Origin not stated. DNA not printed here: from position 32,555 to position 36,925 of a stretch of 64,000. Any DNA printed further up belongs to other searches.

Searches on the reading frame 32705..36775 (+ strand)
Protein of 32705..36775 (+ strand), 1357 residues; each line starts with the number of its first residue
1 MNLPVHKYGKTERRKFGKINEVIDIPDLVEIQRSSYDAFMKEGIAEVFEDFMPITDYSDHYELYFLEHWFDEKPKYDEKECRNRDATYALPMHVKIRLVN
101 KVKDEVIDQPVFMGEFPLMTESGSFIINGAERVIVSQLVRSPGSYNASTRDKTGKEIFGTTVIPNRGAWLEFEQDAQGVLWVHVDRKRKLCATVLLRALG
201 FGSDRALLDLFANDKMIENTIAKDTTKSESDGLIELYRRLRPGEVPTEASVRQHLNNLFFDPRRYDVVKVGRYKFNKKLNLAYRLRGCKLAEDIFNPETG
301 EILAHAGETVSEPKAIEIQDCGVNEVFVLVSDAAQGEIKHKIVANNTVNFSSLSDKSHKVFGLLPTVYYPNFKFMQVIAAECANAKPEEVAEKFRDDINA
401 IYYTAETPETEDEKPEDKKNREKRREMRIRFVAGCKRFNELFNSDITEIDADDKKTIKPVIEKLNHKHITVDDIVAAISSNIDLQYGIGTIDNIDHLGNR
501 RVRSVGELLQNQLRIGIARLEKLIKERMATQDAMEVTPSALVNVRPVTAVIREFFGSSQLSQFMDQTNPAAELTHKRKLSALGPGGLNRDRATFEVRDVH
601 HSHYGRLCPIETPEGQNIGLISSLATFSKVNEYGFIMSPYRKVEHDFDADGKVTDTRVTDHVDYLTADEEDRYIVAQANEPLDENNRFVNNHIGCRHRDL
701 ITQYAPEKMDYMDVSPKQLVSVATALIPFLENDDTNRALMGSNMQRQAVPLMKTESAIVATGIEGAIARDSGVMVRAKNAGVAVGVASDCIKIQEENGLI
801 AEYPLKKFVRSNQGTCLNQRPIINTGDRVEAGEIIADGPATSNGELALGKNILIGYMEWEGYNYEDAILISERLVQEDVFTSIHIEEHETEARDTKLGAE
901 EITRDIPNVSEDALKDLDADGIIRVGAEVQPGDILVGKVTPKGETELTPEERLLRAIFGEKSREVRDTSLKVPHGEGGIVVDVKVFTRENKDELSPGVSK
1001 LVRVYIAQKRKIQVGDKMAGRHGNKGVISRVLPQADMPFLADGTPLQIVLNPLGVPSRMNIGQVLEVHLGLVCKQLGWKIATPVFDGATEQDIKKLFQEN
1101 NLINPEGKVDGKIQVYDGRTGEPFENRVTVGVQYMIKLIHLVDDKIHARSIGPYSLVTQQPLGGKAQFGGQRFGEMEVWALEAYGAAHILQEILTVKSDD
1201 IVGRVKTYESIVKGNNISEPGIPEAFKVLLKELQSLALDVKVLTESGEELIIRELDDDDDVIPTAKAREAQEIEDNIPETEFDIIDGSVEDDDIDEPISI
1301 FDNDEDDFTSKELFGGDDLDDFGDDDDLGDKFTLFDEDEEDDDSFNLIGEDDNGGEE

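Call 57: search_protein_families(library=pfam, proteins=[window:32705-36775:+], max_evalue=0.00001)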
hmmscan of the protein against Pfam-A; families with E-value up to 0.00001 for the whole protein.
window:32705-36775:+ (1357 aa): 6 families
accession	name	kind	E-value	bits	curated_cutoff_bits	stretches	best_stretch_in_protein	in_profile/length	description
PF00562.33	RNA_pol_Rpb2_6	-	6.5e-135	450.5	23.4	1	778-1167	3-373/373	RNA polymerase Rpb2, domain 6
PF04565.21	RNA_pol_Rpb2_3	-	4.7e-29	100.8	21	1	562-630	1-68/68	RNA polymerase Rpb2, domain 3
PF04560.25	RNA_pol_Rpb2_7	-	1.2e-28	99.8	32.1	1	1169-1244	1-86/87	RNA polymerase Rpb2, domain 7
PF04561.19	RNA_pol_Rpb2_2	-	9.3e-26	91.1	21.7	1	140-282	1-148/190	RNA polymerase Rpb2, domain 2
PF10385.14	RNA_pol_Rpb2_45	-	2.8e-25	88.6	28.2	1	652-715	3-66/66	RNA polymerase beta subunit external 1 domain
PF04563.20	RNA_pol_Rpb2_1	-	2.9e-20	73.1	28.2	1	28-548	2-202/203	RNA polymerase beta subunit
